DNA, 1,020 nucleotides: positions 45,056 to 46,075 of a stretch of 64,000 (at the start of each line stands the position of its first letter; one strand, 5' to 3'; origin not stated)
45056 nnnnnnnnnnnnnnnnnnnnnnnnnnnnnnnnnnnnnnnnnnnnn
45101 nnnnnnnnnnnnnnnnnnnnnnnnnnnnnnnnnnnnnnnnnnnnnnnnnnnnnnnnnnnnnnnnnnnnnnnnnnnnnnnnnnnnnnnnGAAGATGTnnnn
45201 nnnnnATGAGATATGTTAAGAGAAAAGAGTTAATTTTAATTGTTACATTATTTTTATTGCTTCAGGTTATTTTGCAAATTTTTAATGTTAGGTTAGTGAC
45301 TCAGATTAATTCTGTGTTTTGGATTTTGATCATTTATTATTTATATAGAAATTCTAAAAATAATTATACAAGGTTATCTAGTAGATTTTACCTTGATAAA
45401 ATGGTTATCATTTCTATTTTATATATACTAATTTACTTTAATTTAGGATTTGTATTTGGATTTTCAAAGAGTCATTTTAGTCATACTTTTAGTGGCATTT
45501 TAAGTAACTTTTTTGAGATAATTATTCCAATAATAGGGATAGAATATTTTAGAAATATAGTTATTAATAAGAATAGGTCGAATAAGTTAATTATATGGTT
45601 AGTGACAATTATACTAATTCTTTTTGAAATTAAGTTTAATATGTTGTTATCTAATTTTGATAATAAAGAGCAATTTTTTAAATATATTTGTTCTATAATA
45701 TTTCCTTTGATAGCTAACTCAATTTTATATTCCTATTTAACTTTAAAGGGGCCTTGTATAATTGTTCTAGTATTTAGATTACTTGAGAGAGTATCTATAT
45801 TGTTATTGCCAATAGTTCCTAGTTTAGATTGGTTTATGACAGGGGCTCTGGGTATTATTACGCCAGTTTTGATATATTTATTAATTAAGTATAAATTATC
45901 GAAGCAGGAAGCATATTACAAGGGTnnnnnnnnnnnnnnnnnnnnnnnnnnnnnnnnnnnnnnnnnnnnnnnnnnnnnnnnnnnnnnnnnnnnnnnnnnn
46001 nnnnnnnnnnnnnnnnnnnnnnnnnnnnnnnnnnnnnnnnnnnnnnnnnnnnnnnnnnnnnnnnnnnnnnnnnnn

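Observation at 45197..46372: Signal peptidase fused to a ~250-aa, ~8-helix membrane domain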

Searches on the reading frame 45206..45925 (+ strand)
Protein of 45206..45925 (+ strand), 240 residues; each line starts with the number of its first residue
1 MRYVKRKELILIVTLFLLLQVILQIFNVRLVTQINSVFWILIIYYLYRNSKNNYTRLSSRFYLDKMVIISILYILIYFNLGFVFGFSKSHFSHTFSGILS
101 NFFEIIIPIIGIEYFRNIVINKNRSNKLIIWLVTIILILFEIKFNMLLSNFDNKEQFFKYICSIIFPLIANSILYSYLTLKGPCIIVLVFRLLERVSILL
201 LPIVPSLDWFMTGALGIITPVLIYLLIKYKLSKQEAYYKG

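Call 21: search_protein_representatives(alignment_id=A2)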
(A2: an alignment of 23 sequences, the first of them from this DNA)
Query: 23 sequences, 242 profile positions. Proteins with E-value up to 0.001 (for the whole library): 1318; up to 1e-10: 867; up to 1e-30: 107. The best 150 are listed.
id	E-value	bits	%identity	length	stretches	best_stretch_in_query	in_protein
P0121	5.6e-87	307.6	-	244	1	1-239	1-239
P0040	6.2e-87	307.5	-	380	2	1-238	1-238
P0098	5.2e-79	281.5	-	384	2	1-239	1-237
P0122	1.5e-76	273.5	-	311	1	1-239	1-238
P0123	1.1e-73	264.1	-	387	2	1-242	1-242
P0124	2.1e-73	263.2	-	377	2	1-231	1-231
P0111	1.1e-71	257.6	-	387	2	1-240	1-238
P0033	3.2e-66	239.6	-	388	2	1-239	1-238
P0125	3.0e-64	233.2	-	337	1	1-238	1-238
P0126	2.1e-63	230.4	-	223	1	1-225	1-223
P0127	3.4e-61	223.2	-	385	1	2-239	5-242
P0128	4.5e-61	222.8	-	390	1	1-241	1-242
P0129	4.3e-59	216.3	-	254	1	3-238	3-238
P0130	1.1e-58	214.9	-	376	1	4-231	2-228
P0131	2.8e-57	210.4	-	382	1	7-241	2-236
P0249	1.7e-26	109.6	-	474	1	8-234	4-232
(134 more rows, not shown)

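Call 23: predict_structure(alignment_id=A2)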
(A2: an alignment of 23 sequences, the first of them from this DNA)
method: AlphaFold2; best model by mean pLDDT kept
length: 240 residues; sequences in the alignment: 23
mean_pLDDT: 88.3   pTM: 0.83
mean pLDDT of the five models: 88.3, 87.6, 86.6, 85.6, 77.5
residues with pLDDT >= 90: 126; 70-90: 102; 50-70: 12; < 50: 0
segments of 3 or more residues with pLDDT < 50: none
pLDDT, mean of each block of 10 residues (from residue 1): 81 94 89 91 87 60 84 90 89 88 91 92 91 96 91 94 95 93 84 89 89 93 90 77
secondary structure, 60 per line:
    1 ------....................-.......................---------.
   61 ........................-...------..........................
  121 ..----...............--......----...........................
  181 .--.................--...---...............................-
elements in order: H7-26 H28-50 H60-84 E86-88 H95-122 H127-141 H144-149 H154-181 H184-200 E203-205 H209-239

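Call 27: fold_search(model_id=the predicted structure, library=pdb)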
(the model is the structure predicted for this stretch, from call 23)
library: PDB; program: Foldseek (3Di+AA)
matches with E <= 10: 89; with E <= 0.001: 0
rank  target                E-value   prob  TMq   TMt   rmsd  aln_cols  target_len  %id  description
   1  4cad_L                4.5e-01  0.91  0.50  0.48   6.9       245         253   15  Mechanism of farnesylated CAAX protein processing by the integral membrane protease Rce1 (released 2013-11-27)
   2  4cad_C                7.6e-01  0.69  0.45  0.44   6.9       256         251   13  Mechanism of farnesylated CAAX protein processing by the integral membrane protease Rce1 (released 2013-11-27)
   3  8xma_A                8.4e-01  0.11  0.17  0.15  20.4       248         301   11  Cryo-EM structure of human ZnT1 WT, in the presence of zinc, determined in an outward-facing conformation (released 2024-10-30)
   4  7tm3_6                1.6e+00  0.25  0.35  0.37  14.5       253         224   10  Structure of the rabbit 80S ribosome stalled on a 2-TMD Rhodopsin intermediate in complex with the multipass transloco (released 2022-10-19)
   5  8cqd_A                1.6e+00  0.09  0.20  0.20  15.9       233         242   13  Cryo-EM structure of hexameric proteorhodopsin A18L mutant (released 2024-07-03)
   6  9rms_G                1.7e+00  0.10  0.17  0.22  19.1       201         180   15  GluA4 in complex with TARP-2, Resting II state, structure of TMD/LBD domains (released 2025-09-24)
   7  4cad_F                1.9e+00  0.44  0.46  0.45   6.8       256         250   14  Mechanism of farnesylated CAAX protein processing by the integral membrane protease Rce1 (released 2013-11-27)
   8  9hpc_X                2.2e+00  0.11  0.18  0.24  18.2       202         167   11  The TMD and the LBD region of the AMPAR complex GluA3- TARP gamma2 in the apo state. (released 2025-07-09)
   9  6ak3_B                2.5e+00  0.05  0.15  0.14  21.4       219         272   10  Crystal structure of the human prostaglandin E receptor EP3 bound to prostaglandin E2 (released 2018-12-05)
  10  5ys8_B                2.5e+00  0.04  0.13  0.16  18.6       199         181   16  2.8 angstrom crystal structure of Succinate-Acetate Permease from Citrobacter koseri (released 2018-11-21)
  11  5ys3_A                2.6e+00  0.05  0.14  0.17  19.6       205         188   15  1.8 angstrom crystal structure of Succinate-Acetate Permease from Citrobacter koseri (released 2018-04-25)
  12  5sv0_J                2.6e+00  0.05  0.15  0.16  24.1       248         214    8  Structure of the ExbB/ExbD complex from E. coli at pH 7.0 (released 2016-09-28)
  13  3abw_A                2.7e+00  0.06  0.18  0.17  22.1       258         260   10  Crystal structure of pharaonis halorhodopsin in complex with azide ion (released 2011-02-02)
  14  7wu5_R                2.8e+00  0.05  0.17  0.15  19.4       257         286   11  Cryo-EM structure of the adhesion GPCR ADGRF1(H565A/T567A) in complex with miniGi (released 2022-04-27)
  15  9rms_F                3.2e+00  0.06  0.16  0.21  18.1       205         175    8  GluA4 in complex with TARP-2, Resting II state, structure of TMD/LBD domains (released 2025-09-24)
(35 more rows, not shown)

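Call 29: search_solved_structures(query=A2, max_evalue=10, show_alignments=3)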
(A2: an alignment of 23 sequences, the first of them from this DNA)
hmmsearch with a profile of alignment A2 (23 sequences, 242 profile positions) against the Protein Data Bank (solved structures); distinct sequences matched with E-value up to 10: 0.

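Call 48: find_encoding_contigs(protein=P0249, flank=6000, max_places=3)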
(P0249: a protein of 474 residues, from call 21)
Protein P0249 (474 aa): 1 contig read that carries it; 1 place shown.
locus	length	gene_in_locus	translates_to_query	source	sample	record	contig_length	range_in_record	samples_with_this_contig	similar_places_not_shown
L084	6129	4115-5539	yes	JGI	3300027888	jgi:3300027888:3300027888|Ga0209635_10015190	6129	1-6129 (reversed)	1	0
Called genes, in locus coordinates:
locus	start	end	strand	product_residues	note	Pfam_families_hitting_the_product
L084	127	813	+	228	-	PF00702:Hydrolase, PF13419:HAD_2, PF13242:Hydrolase_like (faint)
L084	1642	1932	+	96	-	PF14947:HTH_45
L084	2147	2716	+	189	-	-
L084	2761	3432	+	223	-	-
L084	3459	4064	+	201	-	-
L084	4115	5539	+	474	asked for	PF00404:Dockerin_1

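Call 65: fold_search(model_id=the predicted structure, library=viral)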
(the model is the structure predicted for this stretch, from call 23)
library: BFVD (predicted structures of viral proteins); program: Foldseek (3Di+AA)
matches with E <= 10: 90; with E <= 0.001: 0
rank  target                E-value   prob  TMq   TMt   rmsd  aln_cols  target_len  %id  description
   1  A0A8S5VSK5            1.2e-01  0.97  0.47  0.42   8.2       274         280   12  (no name in the UniProt tables at hand)
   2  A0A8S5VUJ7            5.0e-01  0.82  0.44  0.42   7.5       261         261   15  (no name in the UniProt tables at hand)
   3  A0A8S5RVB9            6.4e-01  0.15  0.22  0.23  16.3       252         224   16  CAAX protease self-immunity [Siphoviridae sp. ctHip2]
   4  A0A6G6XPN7            7.3e-01  0.11  0.17  0.18  20.3       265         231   15  (no name in the UniProt tables at hand)
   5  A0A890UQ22            1.0e+00  0.11  0.16  0.12  21.0       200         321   15  (no name in the UniProt tables at hand)
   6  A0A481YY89            1.1e+00  0.09  0.14  0.17  19.4       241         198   14  Uncharacterized protein [Marseillevirus LCMAC202]
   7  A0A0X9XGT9            1.1e+00  0.09  0.19  0.15  23.7       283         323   16  Membrane protein BILF1 [Vespertilionid gammaherpesvirus 1]
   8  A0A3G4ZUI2            1.2e+00  0.30  0.34  0.38  10.5       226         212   13  Uncharacterized protein [Edafosvirus sp.]
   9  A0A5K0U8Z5            1.2e+00  0.13  0.21  0.17  19.4       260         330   10  TLC domain-containing protein [Yasminevirus sp. GU-2018]
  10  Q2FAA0                1.3e+00  0.11  0.20  0.20  19.4       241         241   11  Rh197 [Rhesus cytomegalovirus (strain 68-1)]
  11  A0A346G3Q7            1.6e+00  0.09  0.20  0.15  20.8       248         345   11  (no name in the UniProt tables at hand)
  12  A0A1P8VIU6            1.8e+00  0.12  0.26  0.22  14.4       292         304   13  Envelope protein [Murid betaherpesvirus 3]
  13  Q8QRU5                2.1e+00  0.08  0.22  0.20  18.8       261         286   11  Membrane protein US14 [Panine betaherpesvirus 2]
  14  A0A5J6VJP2            2.1e+00  0.10  0.22  0.27  13.2       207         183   13  TspO/MBR family protein [Megaviridae environmental sample]
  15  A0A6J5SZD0            2.1e+00  0.05  0.14  0.09  22.1       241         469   10  Uncharacterized protein [uncultured Caudovirales phage]
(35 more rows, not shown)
